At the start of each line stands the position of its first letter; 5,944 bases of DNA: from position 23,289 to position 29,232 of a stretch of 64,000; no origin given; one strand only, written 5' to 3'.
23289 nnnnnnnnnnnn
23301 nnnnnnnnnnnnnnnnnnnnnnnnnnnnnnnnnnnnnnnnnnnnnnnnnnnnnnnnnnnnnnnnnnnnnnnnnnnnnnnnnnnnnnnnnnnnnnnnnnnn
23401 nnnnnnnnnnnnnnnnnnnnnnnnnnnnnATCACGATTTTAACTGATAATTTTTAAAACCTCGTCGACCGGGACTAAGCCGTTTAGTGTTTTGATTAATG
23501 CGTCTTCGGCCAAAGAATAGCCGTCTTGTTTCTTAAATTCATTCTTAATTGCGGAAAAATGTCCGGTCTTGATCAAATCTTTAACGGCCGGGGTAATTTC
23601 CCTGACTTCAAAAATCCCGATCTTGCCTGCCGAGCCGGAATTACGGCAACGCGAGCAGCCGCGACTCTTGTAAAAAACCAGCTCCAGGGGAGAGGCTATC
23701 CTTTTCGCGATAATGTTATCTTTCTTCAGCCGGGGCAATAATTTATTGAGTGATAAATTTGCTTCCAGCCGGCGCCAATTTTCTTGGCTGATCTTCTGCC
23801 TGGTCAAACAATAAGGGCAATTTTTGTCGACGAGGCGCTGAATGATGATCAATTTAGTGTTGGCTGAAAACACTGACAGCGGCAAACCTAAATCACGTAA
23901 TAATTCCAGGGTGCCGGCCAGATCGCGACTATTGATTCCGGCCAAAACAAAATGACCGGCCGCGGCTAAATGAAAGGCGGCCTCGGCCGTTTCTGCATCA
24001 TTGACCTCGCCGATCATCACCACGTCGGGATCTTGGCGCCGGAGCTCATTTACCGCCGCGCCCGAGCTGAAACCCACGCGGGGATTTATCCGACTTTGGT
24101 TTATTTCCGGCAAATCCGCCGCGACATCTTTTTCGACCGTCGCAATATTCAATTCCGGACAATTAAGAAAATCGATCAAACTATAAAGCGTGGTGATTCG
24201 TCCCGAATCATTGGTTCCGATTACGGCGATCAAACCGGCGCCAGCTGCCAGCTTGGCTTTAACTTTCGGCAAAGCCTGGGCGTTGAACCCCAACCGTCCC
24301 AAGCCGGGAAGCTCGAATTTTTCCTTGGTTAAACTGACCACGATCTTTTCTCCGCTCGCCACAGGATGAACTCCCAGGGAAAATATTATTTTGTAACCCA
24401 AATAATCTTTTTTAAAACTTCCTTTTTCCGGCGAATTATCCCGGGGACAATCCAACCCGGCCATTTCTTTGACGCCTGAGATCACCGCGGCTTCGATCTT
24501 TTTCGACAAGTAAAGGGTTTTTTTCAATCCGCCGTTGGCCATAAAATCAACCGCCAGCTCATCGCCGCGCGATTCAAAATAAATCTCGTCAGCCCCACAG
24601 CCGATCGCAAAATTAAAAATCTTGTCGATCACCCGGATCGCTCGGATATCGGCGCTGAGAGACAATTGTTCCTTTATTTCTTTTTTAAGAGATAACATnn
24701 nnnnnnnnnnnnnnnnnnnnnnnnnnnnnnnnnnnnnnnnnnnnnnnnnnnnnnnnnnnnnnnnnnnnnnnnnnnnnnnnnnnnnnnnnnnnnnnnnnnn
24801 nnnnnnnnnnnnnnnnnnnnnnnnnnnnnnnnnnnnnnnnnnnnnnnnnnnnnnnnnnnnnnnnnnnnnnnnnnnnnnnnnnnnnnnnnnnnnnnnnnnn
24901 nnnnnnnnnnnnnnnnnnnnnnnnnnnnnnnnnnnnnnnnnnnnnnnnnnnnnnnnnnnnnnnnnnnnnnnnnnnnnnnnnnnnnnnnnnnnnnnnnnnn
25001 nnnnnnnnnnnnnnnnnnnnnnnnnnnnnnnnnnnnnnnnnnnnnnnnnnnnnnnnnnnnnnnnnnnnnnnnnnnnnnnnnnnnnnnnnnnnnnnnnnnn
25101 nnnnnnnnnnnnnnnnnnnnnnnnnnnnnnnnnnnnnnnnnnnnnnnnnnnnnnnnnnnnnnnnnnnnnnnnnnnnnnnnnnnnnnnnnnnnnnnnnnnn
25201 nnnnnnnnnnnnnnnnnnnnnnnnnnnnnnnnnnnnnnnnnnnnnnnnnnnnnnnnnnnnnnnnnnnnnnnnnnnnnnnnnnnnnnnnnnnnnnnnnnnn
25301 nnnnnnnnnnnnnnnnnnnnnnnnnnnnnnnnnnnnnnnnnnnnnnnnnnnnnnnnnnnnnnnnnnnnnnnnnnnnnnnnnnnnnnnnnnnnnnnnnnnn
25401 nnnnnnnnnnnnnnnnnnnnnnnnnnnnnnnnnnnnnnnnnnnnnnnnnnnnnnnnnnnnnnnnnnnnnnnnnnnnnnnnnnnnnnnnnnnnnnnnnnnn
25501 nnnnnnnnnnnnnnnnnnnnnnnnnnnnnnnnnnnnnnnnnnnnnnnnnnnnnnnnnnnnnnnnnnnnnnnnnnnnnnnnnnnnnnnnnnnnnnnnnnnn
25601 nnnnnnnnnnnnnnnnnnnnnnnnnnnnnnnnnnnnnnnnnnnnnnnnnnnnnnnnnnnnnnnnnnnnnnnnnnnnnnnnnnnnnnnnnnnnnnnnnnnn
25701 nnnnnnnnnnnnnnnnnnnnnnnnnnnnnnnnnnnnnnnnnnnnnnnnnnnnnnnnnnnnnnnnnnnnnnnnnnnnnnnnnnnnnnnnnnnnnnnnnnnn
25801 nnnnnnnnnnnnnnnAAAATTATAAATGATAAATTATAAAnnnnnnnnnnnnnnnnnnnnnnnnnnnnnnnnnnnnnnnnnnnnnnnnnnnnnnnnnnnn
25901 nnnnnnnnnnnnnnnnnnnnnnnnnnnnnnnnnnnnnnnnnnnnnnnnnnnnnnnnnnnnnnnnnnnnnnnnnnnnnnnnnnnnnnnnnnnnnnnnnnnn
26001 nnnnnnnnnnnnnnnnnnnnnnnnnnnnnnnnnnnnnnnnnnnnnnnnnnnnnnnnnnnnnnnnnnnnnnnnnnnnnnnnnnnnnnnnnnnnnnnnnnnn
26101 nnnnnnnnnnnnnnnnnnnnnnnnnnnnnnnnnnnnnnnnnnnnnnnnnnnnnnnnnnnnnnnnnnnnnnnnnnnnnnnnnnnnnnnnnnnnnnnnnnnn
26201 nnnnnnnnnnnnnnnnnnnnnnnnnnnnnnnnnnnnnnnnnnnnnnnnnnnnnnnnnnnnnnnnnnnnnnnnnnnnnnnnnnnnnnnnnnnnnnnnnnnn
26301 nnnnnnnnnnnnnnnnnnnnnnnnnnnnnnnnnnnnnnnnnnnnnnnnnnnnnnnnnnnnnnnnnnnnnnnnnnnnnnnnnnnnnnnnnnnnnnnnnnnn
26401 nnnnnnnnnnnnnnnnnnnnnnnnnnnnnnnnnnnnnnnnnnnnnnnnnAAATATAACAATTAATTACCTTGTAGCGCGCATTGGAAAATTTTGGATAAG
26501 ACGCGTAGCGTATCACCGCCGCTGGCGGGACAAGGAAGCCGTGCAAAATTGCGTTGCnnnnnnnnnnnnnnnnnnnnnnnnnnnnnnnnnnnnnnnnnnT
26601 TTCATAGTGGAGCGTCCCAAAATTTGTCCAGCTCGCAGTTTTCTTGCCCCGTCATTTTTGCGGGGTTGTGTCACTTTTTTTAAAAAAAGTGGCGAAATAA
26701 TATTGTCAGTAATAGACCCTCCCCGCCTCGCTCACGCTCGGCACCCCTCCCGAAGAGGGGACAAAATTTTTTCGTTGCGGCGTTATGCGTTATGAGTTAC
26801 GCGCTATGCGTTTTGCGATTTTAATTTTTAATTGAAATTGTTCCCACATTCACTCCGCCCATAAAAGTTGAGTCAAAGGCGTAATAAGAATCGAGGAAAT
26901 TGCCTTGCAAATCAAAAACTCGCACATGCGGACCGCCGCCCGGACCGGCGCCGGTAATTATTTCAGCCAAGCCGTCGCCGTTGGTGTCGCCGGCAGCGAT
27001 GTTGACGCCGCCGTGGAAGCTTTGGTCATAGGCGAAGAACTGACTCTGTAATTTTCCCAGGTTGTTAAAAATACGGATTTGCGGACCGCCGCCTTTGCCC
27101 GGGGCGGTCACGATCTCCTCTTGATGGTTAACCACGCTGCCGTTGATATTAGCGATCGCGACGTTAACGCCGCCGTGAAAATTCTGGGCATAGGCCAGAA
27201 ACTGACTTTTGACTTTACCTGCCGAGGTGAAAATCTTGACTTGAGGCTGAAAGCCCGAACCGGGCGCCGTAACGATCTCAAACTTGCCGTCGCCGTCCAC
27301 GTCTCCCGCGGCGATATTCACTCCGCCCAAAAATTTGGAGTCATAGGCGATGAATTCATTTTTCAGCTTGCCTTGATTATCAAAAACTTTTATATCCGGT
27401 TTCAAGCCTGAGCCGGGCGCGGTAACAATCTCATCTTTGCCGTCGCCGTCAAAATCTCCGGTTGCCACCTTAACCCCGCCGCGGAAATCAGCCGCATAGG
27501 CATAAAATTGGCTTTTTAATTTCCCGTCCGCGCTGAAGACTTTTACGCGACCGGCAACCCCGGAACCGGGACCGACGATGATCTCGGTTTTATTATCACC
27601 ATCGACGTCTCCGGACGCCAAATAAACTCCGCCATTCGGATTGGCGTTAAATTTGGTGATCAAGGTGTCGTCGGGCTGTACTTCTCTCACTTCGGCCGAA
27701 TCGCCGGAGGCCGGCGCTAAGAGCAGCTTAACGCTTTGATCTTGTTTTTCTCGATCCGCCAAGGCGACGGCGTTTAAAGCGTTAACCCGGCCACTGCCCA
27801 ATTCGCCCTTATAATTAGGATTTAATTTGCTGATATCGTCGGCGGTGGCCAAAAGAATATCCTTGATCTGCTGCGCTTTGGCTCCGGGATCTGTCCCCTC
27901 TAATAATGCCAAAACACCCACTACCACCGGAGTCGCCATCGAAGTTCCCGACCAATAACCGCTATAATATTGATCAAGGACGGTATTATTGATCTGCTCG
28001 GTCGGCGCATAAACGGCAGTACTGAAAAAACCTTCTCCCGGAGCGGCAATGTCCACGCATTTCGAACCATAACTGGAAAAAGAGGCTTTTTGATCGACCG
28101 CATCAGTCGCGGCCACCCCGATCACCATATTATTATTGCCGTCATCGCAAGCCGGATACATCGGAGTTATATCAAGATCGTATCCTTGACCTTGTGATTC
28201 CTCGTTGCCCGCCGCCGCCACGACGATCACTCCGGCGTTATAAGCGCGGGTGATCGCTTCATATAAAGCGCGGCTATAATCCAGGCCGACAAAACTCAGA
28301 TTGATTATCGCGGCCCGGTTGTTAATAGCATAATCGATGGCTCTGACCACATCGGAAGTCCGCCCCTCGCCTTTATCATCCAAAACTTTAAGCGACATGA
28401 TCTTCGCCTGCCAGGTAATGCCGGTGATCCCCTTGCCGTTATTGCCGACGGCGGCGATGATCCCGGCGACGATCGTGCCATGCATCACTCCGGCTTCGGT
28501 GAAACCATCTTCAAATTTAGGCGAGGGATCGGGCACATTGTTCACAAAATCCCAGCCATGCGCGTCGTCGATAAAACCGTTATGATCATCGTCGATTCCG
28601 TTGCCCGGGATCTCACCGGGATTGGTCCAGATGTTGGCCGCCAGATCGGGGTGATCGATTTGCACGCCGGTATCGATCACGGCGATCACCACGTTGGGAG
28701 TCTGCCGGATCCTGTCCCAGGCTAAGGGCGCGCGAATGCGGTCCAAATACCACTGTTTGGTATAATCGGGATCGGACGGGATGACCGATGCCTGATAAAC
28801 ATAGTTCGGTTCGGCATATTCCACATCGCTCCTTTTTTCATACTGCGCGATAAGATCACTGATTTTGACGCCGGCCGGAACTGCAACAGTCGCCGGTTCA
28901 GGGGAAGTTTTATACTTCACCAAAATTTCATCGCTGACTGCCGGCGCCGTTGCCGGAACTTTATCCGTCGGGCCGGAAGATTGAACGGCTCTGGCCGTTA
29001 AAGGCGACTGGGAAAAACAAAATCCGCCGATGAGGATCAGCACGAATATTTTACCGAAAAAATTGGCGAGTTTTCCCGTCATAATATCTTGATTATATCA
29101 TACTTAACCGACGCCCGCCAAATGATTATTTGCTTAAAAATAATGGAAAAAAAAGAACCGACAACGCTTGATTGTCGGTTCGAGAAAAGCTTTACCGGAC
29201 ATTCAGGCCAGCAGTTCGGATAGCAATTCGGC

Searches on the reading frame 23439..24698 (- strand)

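Call 70: search_protein_families(library=pfam, proteins=[window:23439-24698:-], max_evalue=0.00001)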
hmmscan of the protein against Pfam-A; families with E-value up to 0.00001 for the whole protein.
window:23439-24698:- (419 aa): 1 family
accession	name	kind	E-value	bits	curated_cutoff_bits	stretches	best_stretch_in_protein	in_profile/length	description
PF00437.27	T2SSE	-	2.3e-61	207.9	24.9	1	20-415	8-369/370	Type II/IV secretion system protein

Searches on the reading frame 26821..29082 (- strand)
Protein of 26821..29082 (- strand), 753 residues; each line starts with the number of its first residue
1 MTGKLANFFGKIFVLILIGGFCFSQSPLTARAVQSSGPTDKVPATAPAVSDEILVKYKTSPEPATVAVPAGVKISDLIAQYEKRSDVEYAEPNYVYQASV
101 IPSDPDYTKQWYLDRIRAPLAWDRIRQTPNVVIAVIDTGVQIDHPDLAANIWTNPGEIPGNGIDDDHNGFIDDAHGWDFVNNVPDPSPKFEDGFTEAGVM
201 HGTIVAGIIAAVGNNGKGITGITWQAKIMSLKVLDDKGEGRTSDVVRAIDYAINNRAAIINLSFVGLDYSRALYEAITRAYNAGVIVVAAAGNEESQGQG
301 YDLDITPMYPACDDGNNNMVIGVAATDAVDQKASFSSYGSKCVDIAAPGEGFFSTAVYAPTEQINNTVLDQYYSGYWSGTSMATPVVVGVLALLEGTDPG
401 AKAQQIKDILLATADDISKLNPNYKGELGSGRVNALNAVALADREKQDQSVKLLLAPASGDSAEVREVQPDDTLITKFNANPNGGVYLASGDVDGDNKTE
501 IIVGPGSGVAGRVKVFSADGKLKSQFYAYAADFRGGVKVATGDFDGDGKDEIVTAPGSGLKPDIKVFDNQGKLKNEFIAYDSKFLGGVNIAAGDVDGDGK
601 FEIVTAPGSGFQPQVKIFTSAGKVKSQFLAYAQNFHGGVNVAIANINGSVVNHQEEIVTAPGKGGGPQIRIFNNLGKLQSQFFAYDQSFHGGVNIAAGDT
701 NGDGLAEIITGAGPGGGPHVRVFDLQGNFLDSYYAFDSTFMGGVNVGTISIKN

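Call 45: search_protein_families(library=pfam, proteins=[window:26821-29082:-], max_evalue=0.00001)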
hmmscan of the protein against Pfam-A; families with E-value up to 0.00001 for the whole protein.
window:26821-29082:- (753 aa): 3 families
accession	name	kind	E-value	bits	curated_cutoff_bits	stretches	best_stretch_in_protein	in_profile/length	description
PF00082.27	Peptidase_S8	-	4.3e-53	180.9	21.8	1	130-418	3-277/288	Subtilase family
PF01839.29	FG-GAP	-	2.9e-16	59.4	22.1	0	536-559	2-26/37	FG-GAP repeat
PF13517.12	FG-GAP_3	-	3.6e-15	56.7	26.9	2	543-604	1-60/61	FG-GAP-like repeat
